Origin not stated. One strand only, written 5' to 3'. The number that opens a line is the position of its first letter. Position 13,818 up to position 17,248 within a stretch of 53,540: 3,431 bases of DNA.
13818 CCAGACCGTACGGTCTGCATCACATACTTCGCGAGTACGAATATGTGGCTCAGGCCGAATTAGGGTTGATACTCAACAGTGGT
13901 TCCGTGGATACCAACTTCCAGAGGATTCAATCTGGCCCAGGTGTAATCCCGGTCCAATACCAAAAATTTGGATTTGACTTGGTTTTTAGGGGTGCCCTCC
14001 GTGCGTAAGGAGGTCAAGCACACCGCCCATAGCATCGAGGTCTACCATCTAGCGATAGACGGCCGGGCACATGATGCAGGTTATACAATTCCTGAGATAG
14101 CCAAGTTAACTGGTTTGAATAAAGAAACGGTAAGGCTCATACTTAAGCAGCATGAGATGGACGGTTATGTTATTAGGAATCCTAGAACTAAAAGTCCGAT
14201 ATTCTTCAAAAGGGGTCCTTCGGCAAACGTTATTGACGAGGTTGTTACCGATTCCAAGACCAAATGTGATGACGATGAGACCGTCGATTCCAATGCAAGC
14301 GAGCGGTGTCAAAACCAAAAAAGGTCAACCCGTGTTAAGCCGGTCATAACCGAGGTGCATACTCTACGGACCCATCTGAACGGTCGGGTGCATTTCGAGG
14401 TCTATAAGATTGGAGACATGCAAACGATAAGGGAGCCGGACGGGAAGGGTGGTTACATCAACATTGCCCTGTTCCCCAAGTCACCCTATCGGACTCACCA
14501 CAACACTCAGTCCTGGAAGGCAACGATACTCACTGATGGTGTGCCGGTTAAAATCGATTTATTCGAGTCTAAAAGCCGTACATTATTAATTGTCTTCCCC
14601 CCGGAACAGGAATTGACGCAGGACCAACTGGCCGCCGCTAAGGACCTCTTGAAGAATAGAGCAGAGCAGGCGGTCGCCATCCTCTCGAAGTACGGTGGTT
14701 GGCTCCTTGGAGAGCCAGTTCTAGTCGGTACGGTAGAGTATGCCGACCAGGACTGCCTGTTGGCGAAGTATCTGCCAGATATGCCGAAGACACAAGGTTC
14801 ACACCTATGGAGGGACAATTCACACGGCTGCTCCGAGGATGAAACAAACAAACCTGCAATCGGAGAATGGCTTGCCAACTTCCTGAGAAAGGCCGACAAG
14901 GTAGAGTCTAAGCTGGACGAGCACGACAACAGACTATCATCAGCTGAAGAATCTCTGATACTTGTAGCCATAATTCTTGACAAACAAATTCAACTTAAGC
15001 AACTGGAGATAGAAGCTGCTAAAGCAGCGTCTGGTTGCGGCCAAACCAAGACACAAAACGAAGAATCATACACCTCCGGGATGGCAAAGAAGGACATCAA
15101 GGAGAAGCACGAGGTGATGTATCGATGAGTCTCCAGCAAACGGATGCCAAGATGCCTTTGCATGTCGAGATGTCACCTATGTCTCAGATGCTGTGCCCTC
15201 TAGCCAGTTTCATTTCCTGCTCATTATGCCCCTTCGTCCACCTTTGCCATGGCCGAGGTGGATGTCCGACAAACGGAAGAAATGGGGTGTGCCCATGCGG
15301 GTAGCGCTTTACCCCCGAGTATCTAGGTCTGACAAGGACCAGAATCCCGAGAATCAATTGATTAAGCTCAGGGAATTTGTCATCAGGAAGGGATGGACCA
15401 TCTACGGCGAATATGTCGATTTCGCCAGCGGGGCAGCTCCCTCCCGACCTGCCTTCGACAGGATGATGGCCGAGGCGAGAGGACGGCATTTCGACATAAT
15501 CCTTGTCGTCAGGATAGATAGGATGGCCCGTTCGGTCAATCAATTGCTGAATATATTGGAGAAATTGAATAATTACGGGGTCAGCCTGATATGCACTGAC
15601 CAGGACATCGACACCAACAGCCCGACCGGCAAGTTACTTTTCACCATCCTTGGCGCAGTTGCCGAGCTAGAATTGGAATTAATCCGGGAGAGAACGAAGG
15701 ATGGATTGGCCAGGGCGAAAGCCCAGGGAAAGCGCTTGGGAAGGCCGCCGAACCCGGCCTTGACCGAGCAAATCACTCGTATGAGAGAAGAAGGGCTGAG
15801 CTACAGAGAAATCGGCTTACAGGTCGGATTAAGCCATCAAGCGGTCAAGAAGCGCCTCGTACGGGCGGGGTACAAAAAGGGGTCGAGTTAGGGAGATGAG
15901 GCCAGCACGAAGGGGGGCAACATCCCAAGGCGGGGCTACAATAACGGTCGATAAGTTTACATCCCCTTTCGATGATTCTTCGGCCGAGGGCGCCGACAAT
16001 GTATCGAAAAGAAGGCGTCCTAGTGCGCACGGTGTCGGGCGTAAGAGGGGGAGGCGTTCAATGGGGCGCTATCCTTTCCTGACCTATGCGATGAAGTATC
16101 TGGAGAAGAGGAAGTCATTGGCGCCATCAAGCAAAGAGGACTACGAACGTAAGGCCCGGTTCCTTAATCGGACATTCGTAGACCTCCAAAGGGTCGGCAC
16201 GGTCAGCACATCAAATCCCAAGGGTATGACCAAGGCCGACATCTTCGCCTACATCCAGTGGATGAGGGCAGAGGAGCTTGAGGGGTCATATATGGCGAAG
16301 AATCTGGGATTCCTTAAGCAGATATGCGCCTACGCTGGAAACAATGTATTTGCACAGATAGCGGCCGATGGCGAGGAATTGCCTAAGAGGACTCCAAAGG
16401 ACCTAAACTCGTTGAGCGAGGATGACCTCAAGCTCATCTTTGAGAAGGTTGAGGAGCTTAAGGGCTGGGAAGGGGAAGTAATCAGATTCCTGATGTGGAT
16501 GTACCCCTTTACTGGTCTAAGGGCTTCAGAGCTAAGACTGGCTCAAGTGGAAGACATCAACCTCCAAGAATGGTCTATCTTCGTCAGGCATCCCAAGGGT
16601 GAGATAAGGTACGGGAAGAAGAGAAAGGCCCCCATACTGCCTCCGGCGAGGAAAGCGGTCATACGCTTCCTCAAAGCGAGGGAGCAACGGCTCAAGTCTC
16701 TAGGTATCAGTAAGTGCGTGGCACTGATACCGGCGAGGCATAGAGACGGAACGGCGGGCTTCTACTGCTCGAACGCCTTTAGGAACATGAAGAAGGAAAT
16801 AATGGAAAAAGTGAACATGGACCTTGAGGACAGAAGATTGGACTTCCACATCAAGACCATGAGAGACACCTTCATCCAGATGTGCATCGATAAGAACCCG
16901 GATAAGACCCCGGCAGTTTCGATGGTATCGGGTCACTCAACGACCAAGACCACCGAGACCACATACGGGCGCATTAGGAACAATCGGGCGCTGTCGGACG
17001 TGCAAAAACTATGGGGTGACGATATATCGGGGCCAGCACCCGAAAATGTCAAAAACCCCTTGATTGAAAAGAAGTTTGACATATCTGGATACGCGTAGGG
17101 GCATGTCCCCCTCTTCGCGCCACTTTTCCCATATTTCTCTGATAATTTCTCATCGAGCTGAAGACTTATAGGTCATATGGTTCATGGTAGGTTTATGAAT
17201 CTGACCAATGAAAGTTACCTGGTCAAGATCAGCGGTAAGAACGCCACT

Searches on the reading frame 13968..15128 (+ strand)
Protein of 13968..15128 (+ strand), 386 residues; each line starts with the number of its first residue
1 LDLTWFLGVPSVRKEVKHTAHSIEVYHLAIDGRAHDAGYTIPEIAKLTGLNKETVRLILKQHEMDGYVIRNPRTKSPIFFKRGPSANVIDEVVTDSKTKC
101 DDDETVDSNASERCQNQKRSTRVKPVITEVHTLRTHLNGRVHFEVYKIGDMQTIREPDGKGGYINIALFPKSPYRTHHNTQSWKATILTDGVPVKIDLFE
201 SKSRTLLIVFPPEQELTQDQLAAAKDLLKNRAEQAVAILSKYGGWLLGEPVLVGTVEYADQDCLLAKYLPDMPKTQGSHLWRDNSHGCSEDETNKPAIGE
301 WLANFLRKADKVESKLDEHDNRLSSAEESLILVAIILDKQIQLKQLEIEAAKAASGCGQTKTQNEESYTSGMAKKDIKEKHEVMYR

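Call 15: search_protein_families(library=pfam, proteins=[window:13968-15128:+], max_evalue=0.001)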
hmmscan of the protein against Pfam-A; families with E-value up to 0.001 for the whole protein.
window:13968-15128:+ (386 aa): 0 families

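Call 55: search_protein_families(library=phrogs, proteins=[window:13968-15128:+], max_evalue=0.01)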
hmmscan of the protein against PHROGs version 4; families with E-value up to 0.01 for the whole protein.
window:13968-15128:+ (386 aa): 1 family
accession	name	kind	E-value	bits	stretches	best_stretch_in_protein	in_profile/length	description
phrog_186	-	DNA, RNA and nucleotide metabolism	0.00095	19.9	1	37-129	61-143/308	DnaD-like helicase loader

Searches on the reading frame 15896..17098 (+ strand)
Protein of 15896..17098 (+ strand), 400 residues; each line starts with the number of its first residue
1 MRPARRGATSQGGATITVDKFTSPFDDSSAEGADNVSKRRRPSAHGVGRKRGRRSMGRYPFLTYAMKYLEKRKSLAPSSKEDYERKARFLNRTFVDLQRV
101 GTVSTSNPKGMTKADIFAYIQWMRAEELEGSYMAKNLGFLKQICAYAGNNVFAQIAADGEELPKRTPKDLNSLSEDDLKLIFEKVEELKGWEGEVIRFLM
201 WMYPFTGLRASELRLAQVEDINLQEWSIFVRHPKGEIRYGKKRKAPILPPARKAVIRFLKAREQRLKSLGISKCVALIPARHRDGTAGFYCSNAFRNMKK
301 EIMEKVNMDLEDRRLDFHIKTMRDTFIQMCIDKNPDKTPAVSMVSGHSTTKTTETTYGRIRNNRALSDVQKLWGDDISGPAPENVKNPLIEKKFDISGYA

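Call 15: search_protein_families(library=pfam, proteins=[window:15896-17098:+], max_evalue=0.001)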
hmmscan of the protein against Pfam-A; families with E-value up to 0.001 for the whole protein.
window:15896-17098:+ (400 aa): 1 family
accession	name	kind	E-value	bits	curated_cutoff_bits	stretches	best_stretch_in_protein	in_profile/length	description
PF00589.27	Phage_integrase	-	6.8e-08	32.9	27.1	1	173-360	3-168/172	Phage integrase family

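Call 55: search_protein_families(library=phrogs, proteins=[window:15896-17098:+], max_evalue=0.01)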
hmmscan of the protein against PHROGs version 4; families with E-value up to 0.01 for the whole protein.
window:15896-17098:+ (400 aa): 2 families
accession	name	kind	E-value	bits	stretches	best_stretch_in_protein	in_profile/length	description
phrog_1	-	integration and excision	2e-25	91.1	1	61-385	166-459/611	integrase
phrog_216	-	integration and excision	2.6e-15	57.3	1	170-364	53-228/301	integrase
